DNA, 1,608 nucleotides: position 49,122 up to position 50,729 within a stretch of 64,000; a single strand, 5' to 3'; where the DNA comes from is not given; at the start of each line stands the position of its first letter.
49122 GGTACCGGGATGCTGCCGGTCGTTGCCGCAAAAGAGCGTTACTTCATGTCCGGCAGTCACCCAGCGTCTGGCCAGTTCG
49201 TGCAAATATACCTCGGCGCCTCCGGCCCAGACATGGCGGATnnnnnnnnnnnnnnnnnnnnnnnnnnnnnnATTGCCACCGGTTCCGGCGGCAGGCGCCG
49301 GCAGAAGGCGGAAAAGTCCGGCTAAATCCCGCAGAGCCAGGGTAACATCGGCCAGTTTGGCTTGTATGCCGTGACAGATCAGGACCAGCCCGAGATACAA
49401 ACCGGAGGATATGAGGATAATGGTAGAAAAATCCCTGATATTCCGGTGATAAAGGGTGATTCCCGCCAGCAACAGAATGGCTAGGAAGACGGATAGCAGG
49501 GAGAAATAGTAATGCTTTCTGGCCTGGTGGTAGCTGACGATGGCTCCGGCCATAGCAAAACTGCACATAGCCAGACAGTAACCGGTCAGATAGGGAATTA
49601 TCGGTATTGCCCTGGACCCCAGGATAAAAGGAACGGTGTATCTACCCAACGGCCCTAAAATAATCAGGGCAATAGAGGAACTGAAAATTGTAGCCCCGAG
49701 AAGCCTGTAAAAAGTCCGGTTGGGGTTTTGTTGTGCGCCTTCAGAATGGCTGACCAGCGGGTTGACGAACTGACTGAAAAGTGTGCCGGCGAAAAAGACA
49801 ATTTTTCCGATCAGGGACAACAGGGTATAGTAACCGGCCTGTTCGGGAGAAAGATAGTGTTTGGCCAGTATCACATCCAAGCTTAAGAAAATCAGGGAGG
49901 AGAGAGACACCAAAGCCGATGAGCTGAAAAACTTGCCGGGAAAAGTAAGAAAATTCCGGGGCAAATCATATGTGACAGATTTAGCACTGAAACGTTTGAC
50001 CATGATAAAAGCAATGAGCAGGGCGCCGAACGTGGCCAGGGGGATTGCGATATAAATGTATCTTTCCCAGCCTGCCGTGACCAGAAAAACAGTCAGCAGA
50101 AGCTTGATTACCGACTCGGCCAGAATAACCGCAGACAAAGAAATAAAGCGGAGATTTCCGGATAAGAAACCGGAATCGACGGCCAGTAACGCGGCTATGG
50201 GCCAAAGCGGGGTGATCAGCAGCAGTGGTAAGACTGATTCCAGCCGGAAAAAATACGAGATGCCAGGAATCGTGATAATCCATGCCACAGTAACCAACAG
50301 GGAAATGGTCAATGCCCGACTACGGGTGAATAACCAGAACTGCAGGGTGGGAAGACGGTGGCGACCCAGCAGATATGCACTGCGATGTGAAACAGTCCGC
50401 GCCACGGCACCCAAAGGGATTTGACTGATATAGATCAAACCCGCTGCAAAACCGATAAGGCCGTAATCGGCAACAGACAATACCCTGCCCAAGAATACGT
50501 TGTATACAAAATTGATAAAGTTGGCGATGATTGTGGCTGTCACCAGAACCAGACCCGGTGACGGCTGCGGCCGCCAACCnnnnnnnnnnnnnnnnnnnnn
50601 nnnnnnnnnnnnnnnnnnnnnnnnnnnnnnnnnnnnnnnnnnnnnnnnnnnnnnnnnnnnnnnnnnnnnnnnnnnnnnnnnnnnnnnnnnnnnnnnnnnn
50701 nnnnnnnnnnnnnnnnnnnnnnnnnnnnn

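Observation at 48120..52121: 1333-aa single polypeptide combining a processive GT2 synthase domain, a Wzx/MOP-like multi-TM domain and a GT4 domain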

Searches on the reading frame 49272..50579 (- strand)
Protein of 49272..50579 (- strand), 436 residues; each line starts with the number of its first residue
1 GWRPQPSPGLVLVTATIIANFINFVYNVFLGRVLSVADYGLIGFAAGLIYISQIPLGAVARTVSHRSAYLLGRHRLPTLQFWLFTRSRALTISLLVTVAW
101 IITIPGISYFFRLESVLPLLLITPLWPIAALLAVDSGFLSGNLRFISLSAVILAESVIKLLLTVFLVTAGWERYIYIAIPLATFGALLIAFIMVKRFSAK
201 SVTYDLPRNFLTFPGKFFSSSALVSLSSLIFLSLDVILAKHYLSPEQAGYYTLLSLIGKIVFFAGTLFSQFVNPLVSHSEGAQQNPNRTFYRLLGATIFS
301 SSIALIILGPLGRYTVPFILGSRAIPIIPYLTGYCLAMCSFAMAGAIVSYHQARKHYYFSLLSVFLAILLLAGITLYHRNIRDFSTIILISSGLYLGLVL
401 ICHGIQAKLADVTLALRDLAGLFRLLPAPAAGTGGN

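Call 7: search_protein_families(library=pfam, proteins=[window:49302-50555:-], max_evalue=10)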
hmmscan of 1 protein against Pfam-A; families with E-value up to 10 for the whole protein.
seq(418 aa): 3 families
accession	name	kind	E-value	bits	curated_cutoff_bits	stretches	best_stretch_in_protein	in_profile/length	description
PF01943.22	Polysacc_synt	-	0.0054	16.6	28.2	1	2-246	6-247/274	Polysaccharide biosynthesis protein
PF18181.6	SLATT_1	-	0.48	10.9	26.3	0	141-198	28-83/122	SMODS and SLOG-associating 2TM effector domain 1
PF10998.14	DUF2838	-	3.1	8.5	25.2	1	326-386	30-89/111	Protein of unknown function (DUF2838)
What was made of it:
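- On MOP superfamily, PST/Wzx-like flippases: The query block scores 16.6 bits against 28.2, E 0.005, although it covers profile positions 6-247 of 274 (call 7).
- Closest known: Wzx/PST-family and other MOP lipid-linked-glycan flippases. Different: It is below the Pfam threshold itself (call 7).
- Checked: On its own it scores below Pfam's threshold for Polysacc_synt (16.6 bits against 28.2; call 7).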

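Call 16: search_solved_structures(query=window:49272-50579:-, max_evalue=10)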
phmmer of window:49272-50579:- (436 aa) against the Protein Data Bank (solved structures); distinct sequences matched with E-value up to 10: 1.
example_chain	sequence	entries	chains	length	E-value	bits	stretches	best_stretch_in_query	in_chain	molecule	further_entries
5nyw_A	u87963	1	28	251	0.29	13.7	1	234-315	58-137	Peptidase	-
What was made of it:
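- Tried and rejected: The single-sequence search (call 16) found nothing meaningful.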

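Call 22: search_protein_representatives(protein=window:49272-50579:-)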
Query: 436 residues. Proteins with E-value up to 0.001 (for the whole library): 2718; up to 1e-10: 898; up to 1e-30: 133. The best 150 are listed.
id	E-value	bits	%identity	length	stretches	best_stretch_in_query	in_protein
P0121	4.2e-89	316.2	40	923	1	9-430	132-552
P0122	6.3e-88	312.4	38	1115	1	7-430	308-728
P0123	7.0e-88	312.2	39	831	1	8-433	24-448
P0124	1.5e-87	311.1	37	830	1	11-427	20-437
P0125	3.1e-85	303.5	39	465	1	8-413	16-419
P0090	2.2e-84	300.7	43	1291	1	2-399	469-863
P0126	4.1e-81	289.9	38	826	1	7-403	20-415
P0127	9.2e-79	282.2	39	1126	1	9-392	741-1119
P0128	1.8e-78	281.2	36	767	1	3-404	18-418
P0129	3.4e-78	280.3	42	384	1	9-352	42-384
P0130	3.7e-78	280.2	36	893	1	10-427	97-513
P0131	6.7e-78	279.4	39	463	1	9-406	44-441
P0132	6.6e-76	272.8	36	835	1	9-424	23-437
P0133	6.7e-76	272.8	39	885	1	11-411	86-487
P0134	2.2e-74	267.8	36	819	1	11-389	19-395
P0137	4.8e-72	260.0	37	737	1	11-407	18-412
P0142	1.4e-69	252.0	37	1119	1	9-426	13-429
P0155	1.2e-63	232.4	39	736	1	7-401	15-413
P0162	4.2e-61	224.0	34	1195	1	7-429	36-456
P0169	1.6e-59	218.8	34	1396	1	9-432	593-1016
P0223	1.3e-44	169.7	33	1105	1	10-403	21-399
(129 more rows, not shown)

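Call 24: search_protein_families(library=pfam, alignment_id=A1, max_evalue=0.01)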
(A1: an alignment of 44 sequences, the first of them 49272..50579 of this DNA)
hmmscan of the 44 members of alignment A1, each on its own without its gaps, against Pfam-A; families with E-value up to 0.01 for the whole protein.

A. member 1, window:49272-50579:- (436 aa): 0 families

B. families by the number of members that match (of 44 scanned): 6 families
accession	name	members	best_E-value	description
PF01943.22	Polysacc_synt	19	6.9e-18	Polysaccharide biosynthesis protein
PF13440.11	Polysacc_synt_3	11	2.6e-19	Polysaccharide biosynthesis protein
PF01554.23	MatE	4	1.7e-06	MatE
PF03023.19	MurJ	1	1.1e-07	Lipid II flippase MurJ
PF16982.10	Flp1_like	1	0.005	Putative Flagellin, Flp1-like, domain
PF11891.13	RETICULATA-like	1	0.0088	Protein RETICULATA-related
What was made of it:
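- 49332..50564 (-): MOP-superfamily (Wzx/PST-like) 12-TM module (aa ~520-930). Conserved polar residues are N537, R546, D749, K754 and K773. Of 44 sequences in alignment A1, 19 hit Polysacc_synt and 11 hit Polysacc_synt_3 (call 24).
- Closest known: Wzx/PST-family and other MOP lipid-linked-glycan flippases. Same: Relatives hit Polysacc_synt and Polysacc_synt_3 (call 24).
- Relatives reach Polysacc_synt at 7e-18 and Polysacc_synt_3 at 3e-19 (call 24).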

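Call 25: search_solved_structures(query=A1, max_evalue=10, show_alignments=2)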
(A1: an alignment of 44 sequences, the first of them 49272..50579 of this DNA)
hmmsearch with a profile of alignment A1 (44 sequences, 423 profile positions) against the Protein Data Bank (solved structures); distinct sequences matched with E-value up to 10: 21.
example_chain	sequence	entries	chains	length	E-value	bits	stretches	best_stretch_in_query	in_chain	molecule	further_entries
21ci_A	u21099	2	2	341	4.7e-06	29.2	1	252-351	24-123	Orexin receptor type 2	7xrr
6tpg_A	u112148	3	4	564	5.6e-06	28.9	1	245-362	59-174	Orexin receptor type 2,GlgA glycogen synthase,Hypocretin receptor-2 | Orexin receptor type 2,GlgA glycogen synthase,Orexin receptor type 2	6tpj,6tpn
7sr8_R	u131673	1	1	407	2.1e-05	27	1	252-350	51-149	Hypocretin receptor type 2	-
7sqo_R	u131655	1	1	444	2.4e-05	26.8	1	252-350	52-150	Orexin receptor type 2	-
7l1u_R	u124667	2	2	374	3.5e-05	26.3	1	252-350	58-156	Hypocretin receptor type 2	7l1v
4s0v_A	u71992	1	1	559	0.00012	24.5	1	252-350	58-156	Human Orexin receptor type 2 fusion protein to P. abysii Glycogen Synthase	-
5wqc_A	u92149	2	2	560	0.00012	24.5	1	252-350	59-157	Orexin receptor type 2,GlgA glycogen synthase,Orexin receptor type 2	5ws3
6tp3_A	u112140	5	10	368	0.00059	22.3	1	252-350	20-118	Orexin receptor type 1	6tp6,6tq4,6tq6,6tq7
6to7_A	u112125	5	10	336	0.001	21.5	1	252-350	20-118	Orexin receptor type 1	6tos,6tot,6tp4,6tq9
6tod_A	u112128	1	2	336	0.0012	21.3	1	252-350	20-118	Orexin receptor type 1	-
4zj8_A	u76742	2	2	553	0.012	17.9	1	263-349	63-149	human OX1R fusion protein to P.abysii glycogen synthase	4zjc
9bkk_R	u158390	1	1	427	0.018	17.3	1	262-349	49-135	Cholecystokinin receptor type A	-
7mby_R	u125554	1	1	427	0.02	17.2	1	262-348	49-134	Cholecystokinin receptor type A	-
7ezh_D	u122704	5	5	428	0.02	17.2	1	262-348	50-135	Cholecystokinin receptor type A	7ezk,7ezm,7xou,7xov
7mbx_R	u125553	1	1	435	0.021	17.2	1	262-348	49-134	Cholecystokinin receptor type A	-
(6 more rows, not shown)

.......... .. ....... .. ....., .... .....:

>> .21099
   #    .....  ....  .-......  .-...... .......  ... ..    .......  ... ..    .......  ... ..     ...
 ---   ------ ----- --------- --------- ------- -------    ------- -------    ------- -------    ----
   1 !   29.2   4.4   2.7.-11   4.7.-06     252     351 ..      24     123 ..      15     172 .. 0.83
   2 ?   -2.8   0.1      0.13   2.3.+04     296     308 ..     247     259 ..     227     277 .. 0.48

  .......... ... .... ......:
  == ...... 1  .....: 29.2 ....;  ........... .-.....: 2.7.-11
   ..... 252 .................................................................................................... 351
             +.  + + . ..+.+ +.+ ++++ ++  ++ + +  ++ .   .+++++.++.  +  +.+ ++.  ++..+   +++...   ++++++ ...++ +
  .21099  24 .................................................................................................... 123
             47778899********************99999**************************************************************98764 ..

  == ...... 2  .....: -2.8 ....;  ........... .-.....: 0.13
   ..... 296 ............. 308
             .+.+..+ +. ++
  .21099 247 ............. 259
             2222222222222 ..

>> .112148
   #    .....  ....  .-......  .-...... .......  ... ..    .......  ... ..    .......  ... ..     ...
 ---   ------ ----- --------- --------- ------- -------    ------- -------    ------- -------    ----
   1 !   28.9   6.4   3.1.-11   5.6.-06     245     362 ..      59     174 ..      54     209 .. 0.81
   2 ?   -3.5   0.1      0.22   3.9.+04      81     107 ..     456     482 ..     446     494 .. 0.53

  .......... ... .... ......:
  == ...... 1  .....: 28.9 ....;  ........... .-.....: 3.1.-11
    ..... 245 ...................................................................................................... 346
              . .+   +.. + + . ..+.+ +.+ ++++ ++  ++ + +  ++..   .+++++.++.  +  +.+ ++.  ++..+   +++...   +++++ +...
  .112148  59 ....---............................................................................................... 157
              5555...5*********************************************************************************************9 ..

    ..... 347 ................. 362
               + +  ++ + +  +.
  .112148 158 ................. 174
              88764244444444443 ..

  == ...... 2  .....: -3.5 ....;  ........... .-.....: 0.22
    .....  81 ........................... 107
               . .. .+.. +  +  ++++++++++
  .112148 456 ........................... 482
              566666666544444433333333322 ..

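Call 29: search_protein_families(library=pfam, proteins=[P0121, P0122, P0123, P0124, P0142, P0162, P0169, P0223, P0137], max_evalue=0.0001)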
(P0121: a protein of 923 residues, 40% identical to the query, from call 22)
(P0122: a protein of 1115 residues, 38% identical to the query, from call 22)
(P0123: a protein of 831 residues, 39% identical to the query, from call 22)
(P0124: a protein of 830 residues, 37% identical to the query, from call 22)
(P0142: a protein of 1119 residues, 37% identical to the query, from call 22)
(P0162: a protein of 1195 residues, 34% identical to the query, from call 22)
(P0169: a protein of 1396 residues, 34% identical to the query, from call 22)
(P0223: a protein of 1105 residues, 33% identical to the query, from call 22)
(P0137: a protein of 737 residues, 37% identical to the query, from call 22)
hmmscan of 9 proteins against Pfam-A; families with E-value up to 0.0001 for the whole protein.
P0121 (923 aa): 5 families
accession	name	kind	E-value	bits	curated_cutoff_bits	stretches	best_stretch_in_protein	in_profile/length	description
PF00534.26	Glycos_transf_1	-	3.6e-46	157.3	26.4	1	734-897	5-169/172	Glycosyl transferases group 1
PF13692.12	Glyco_trans_1_4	-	2e-31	109.6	27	1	745-886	2-142/142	Glycosyl transferases group 1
PF13439.12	Glyco_transf_4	-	7.5e-11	42.8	28.5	1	575-735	2-169/170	Glycosyltransferase Family 4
PF20706.3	GT4-conflict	-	8.7e-09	35.3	26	1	729-865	178-326/385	Family 4 Glycosyltransferase in conflict systems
PF13579.12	Glyco_trans_4_4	-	5.8e-05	23.9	29.7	1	575-728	1-155/158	Glycosyl transferase 4-like domain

P0122 (1115 aa): 7 families
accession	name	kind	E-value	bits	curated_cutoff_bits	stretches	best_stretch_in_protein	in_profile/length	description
PF00534.26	Glycos_transf_1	-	8.8e-40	136.5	26.4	1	915-1076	9-171/172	Glycosyl transferases group 1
PF13692.12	Glyco_trans_1_4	-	1.1e-30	107.2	27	1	922-1063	2-142/142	Glycosyl transferases group 1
PF13439.12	Glyco_transf_4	-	2.8e-17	63.7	28.5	1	750-909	2-167/170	Glycosyltransferase Family 4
PF13632.12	Glyco_trans_2_3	-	4.3e-17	63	27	1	4-194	7-182/198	Glycosyl transferase family group 2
PF20706.3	GT4-conflict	-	2.1e-11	43.9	26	1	896-1036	169-320/385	Family 4 Glycosyltransferase in conflict systems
PF13641.12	Glyco_tranf_2_3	-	2.5e-10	41.2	27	1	2-140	93-230/230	Glycosyltransferase like family 2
PF13579.12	Glyco_trans_4_4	-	5.6e-10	40.2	29.7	1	750-907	1-158/158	Glycosyl transferase 4-like domain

P0123 (831 aa): 5 families
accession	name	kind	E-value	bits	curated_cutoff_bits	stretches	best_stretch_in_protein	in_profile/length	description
PF00534.26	Glycos_transf_1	-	2e-44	151.6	26.4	1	627-789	8-171/172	Glycosyl transferases group 1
PF13692.12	Glyco_trans_1_4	-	7.7e-31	107.7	27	1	634-775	1-141/142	Glycosyl transferases group 1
PF13439.12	Glyco_transf_4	-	8.9e-15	55.6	28.5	1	464-624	2-168/170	Glycosyltransferase Family 4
PF20706.3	GT4-conflict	-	2.8e-13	50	26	1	613-752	172-323/385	Family 4 Glycosyltransferase in conflict systems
PF13579.12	Glyco_trans_4_4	-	4e-08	34.2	29.7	1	464-616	1-154/158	Glycosyl transferase 4-like domain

P0124 (830 aa): 5 families
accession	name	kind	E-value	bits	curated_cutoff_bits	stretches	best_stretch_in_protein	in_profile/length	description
PF00534.26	Glycos_transf_1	-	1.8e-40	138.7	26.4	1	631-790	12-172/172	Glycosyl transferases group 1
PF13692.12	Glyco_trans_1_4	-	7.1e-28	98.1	27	1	635-776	2-142/142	Glycosyl transferases group 1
PF13439.12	Glyco_transf_4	-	8.4e-19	68.7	28.5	1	463-621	2-166/170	Glycosyltransferase Family 4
PF20706.3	GT4-conflict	-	2.3e-11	43.8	26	1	603-797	161-379/385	Family 4 Glycosyltransferase in conflict systems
PF13579.12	Glyco_trans_4_4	-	1.7e-06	28.9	29.7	1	463-620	1-158/158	Glycosyl transferase 4-like domain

P0142 (1119 aa): 7 families
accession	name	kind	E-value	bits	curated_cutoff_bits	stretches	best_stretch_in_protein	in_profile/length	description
PF00534.26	Glycos_transf_1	-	1e-42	146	26.4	1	614-781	4-172/172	Glycosyl transferases group 1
PF13692.12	Glyco_trans_1_4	-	1.4e-29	103.6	27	1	626-766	2-141/142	Glycosyl transferases group 1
PF00535.33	Glycos_transf_2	-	3.7e-23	82.7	23.3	1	827-993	1-166/168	Glycosyl transferase family 2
PF13439.12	Glyco_transf_4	-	6.3e-15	56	28.5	1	455-616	2-169/170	Glycosyltransferase Family 4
PF13641.12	Glyco_tranf_2_3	-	5.4e-13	49.9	27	1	826-1042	3-226/230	Glycosyltransferase like family 2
PF20706.3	GT4-conflict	-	1.6e-10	41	26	1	603-743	171-323/385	Family 4 Glycosyltransferase in conflict systems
PF13579.12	Glyco_trans_4_4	-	1.4e-05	25.9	29.7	1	455-572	1-122/158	Glycosyl transferase 4-like domain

P0162 (1195 aa): 7 families
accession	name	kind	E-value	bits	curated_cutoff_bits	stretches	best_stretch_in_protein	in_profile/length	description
PF00534.26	Glycos_transf_1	-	1e-42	146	26.4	1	640-803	5-169/172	Glycosyl transferases group 1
PF13692.12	Glyco_trans_1_4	-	1.3e-37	129.6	27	1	651-792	2-142/142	Glycosyl transferases group 1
PF13439.12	Glyco_transf_4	-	1.2e-18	68.2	28.5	1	480-639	2-168/170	Glycosyltransferase Family 4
PF20706.3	GT4-conflict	-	1.2e-09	38.2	26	1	650-793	197-358/385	Family 4 Glycosyltransferase in conflict systems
PF13579.12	Glyco_trans_4_4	-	4.4e-09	37.3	29.7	1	480-636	1-158/158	Glycosyl transferase 4-like domain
PF13480.13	Acetyltransf_6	-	7.9e-09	36.2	22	1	988-1127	5-142/143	Acetyltransferase (GNAT) domain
PF13524.12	Glyco_trans_1_2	-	1.3e-05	25.6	25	1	676-803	9-125/144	Glycosyl transferase-like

P0169 (1396 aa): 9 families
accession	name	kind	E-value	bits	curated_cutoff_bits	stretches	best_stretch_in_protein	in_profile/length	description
PF00534.26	Glycos_transf_1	-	2.5e-42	144.8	26.4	1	1218-1371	15-169/172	Glycosyl transferases group 1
PF13692.12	Glyco_trans_1_4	-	2e-33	116.1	27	1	1219-1359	2-141/142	Glycosyl transferases group 1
PF13641.12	Glyco_tranf_2_3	-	6.5e-24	85.7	27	1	121-349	1-230/230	Glycosyltransferase like family 2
PF13632.12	Glyco_trans_2_3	-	3.8e-21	76.3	27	1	207-401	1-186/198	Glycosyl transferase family group 2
PF13439.12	Glyco_transf_4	-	5.7e-19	69.2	28.5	1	1048-1208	2-169/170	Glycosyltransferase Family 4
PF00535.33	Glycos_transf_2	-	8.8e-13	49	23.3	1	125-260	2-132/168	Glycosyl transferase family 2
PF20706.3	GT4-conflict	-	6.7e-12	45.5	26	1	1200-1336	176-323/385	Family 4 Glycosyltransferase in conflict systems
PF13579.12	Glyco_trans_4_4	-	1.7e-10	41.9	29.7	1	1048-1204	1-158/158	Glycosyl transferase 4-like domain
PF13524.12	Glyco_trans_1_2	-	3.9e-07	30.6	25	1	1242-1372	4-126/144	Glycosyl transferase-like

P0223 (1105 aa): 5 families
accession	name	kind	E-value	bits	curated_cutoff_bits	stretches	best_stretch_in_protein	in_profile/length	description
PF00534.26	Glycos_transf_1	-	3.1e-26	92.4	26.4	1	923-1082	12-171/172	Glycosyl transferases group 1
PF13692.12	Glyco_trans_1_4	-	1.4e-23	84.2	27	1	927-1067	2-140/142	Glycosyl transferases group 1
PF00535.33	Glycos_transf_2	-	7.7e-22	78.4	23.3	1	433-597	1-164/168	Glycosyl transferase family 2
PF20706.3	GT4-conflict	-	1.2e-10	41.4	26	1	892-1041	161-317/385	Family 4 Glycosyltransferase in conflict systems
PF13641.12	Glyco_tranf_2_3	-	6.9e-08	33.2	27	1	432-631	3-208/230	Glycosyltransferase like family 2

P0137 (737 aa): 4 families
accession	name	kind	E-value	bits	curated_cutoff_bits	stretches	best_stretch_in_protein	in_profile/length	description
PF00535.33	Glycos_transf_2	-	4.4e-19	69.5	23.3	1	442-608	2-166/168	Glycosyl transferase family 2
PF13641.12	Glyco_tranf_2_3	-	2.4e-12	47.8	27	1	439-656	2-225/230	Glycosyltransferase like family 2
PF01943.22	Polysacc_synt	-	2e-05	24.6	28.2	1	15-260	4-248/274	Polysaccharide biosynthesis protein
PF13440.11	Polysacc_synt_3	-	3.4e-05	23.7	23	1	37-328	2-287/293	Polysaccharide biosynthesis protein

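Call 30: predict_structure(alignment_id=A1)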
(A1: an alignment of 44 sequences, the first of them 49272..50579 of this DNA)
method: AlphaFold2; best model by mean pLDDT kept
length: 436 residues; sequences in the alignment: 44
mean_pLDDT: 93.1   pTM: 0.90
mean pLDDT of the five models: 93.1, 92.1, 92.1, 91.7, 91.2
residues with pLDDT >= 90: 358; 70-90: 65; 50-70: 9; < 50: 4
segments of 3 or more residues with pLDDT < 50: none
pLDDT, mean of each block of 10 residues (from residue 1): 80 96 93 85 87 95 97 92 96 97 95 92 96 98 97 98 97 94 98 94 83 95 96 92 91 94 96 98 97 98 98 95 95 98 98 97 97 97 98 98 91 79 72 50
secondary structure, 60 per line:
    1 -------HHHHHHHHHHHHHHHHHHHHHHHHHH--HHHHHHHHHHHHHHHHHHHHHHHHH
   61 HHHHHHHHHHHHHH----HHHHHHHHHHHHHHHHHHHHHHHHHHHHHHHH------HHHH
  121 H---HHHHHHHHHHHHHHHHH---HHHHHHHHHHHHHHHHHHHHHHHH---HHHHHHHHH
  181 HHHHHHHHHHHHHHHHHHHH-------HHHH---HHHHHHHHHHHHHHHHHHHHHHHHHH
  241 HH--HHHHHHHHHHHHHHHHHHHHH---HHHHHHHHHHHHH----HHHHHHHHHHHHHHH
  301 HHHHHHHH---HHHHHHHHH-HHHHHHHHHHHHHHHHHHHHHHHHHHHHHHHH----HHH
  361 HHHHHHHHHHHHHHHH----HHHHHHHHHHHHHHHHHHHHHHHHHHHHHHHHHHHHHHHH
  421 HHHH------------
elements in order: H8-33 H36-74 H79-110 H117-121 H125-141 H145-168 H172-200 H208-211 H215-242 H245-265 H269-281 H286-308 H312-320 H322-353 H358-376 H381-424
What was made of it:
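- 49332..50564 (-): AF2 model with pLDDT 93 and pTM 0.90 (call 30).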

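Call 34: fold_search(model_id=the predicted structure, library=pdb)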
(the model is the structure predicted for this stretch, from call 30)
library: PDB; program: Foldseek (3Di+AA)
matches with E <= 10: 328; with E <= 0.001: 56
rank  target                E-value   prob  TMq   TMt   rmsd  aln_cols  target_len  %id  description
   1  9r1g_A                3.5e-07  1.00  0.74  0.68   4.2       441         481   15  Cryo-EM structure of human MATE1 (released 2025-11-05)
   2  9r10_A                4.1e-07  1.00  0.77  0.70   3.7       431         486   14  Cryo-EM structure of human MATE1 in complex with cimetidine (released 2025-11-05)
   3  6gwh                  5.8e-07  1.00  0.69  0.68   5.7       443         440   16  Outward-facing conformation of a multidrug resistance MATE family transporter of the MOP superfamily. (released 2019-06-05)
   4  9g95_A                6.0e-07  1.00  0.68  0.70   5.3       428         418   16  Lipid III flippase WzxE with NB10 nanobody in outward-facing conformation at 2.7552 A (released 2025-01-22)
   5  9r1f_A                6.8e-07  1.00  0.70  0.64   5.4       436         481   14  Cryo-EM structure of human MATE1 in complex with metformin (released 2025-11-05)
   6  5yck                  9.9e-07  1.00  0.69  0.67   5.2       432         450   13  Crystal structure of a MATE family protein derived from Camelina sativa at 2.3 angstrom (released 2017-09-27)
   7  7php_A                1.7e-06  1.00  0.68  0.65   5.1       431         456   12  Structure of Multidrug and Toxin Compound Extrusion (MATE) transporter NorM by NabFab-fiducial assisted cryo-EM (released 2021-09-01)
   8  6hfb_C                1.7e-06  1.00  0.68  0.66   5.6       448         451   12  Outward-facing conformation of a multidrug resistance MATE family transporter of the MOP superfamily. (released 2019-06-12)
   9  9g9o_A                1.9e-06  1.00  0.66  0.69   5.2       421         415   16  Lipid III flippase WzxE with NB10 and NB7 nanobodies in outward-facing conformation - crystal 2 (released 2025-01-22)
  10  9nu8_A                2.3e-06  1.00  0.71  0.62   5.0       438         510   12  Structure of MurJ in complex with single gene lysis protein from phage Changjiang3 (released 2026-02-11)
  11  6nc9                  2.5e-06  1.00  0.71  0.66   4.6       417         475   15  Lipid II flippase MurJ, outward-facing conformation (released 2019-04-17)
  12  9nu5_A                2.5e-06  1.00  0.68  0.60   5.6       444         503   15  Structure of MurJ in complex with single gene lysis protein from phage PP7 (released 2026-02-11)
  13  9ukv_A                2.5e-06  1.00  0.69  0.60  16.3       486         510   15  JM Complex - E. coli MurJ, Levivirus M lysis protein LysM (SglM) (released 2025-09-10)
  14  3w4t                  2.7e-06  1.00  0.62  0.61   6.3       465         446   15  Crystal structure of MATE P26A mutant (released 2013-04-03)
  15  3vvn                  2.9e-06  1.00  0.61  0.60   6.5       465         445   15  Crystal structure of MATE in the straight conformation (released 2013-04-03)
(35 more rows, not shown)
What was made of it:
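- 49332..50564 (-): All top Foldseek PDB hits are MATE, WzxE or MurJ, with TMq 0.53-0.77 (call 34).
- On MOP superfamily, PST/Wzx-like flippases: 56 PDB hits at E<=1e-3; the 50 listed are all MOP transporters (MATE, WzxE, MurJ), with TMq up to 0.77 (call 34).
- Closest known: Wzx/PST-family and other MOP lipid-linked-glycan flippases. Same: 12-TM two-lobed MOP fold, with TM-scores of 0.65-0.71 to WzxE and MurJ (call 34).
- Checked: Its MOP identity therefore rests on relatives and on fold (calls 24, 34).
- High-confidence model (call 30), and all top PDB hits are MOP transporters, including the lipid III flippase WzxE and the lipid II flippase MurJ (call 34).
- Tried and rejected: The fold search (call 34) gave the real answer.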

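Call 39: find_encoding_contigs(protein=P0123, flank=10000, max_places=2)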
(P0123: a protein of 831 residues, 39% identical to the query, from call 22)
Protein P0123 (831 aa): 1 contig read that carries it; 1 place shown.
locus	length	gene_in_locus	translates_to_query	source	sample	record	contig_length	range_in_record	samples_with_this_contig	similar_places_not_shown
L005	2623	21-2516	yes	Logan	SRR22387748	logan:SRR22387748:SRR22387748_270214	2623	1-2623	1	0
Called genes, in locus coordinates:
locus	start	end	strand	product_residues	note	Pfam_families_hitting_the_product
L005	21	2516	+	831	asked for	PF13439:Glyco_transf_4, PF13579:Glyco_trans_4_4, PF20706:GT4-conflict, PF00534:Glycos_transf_1, PF13692:Glyco_trans_1_4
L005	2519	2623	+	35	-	?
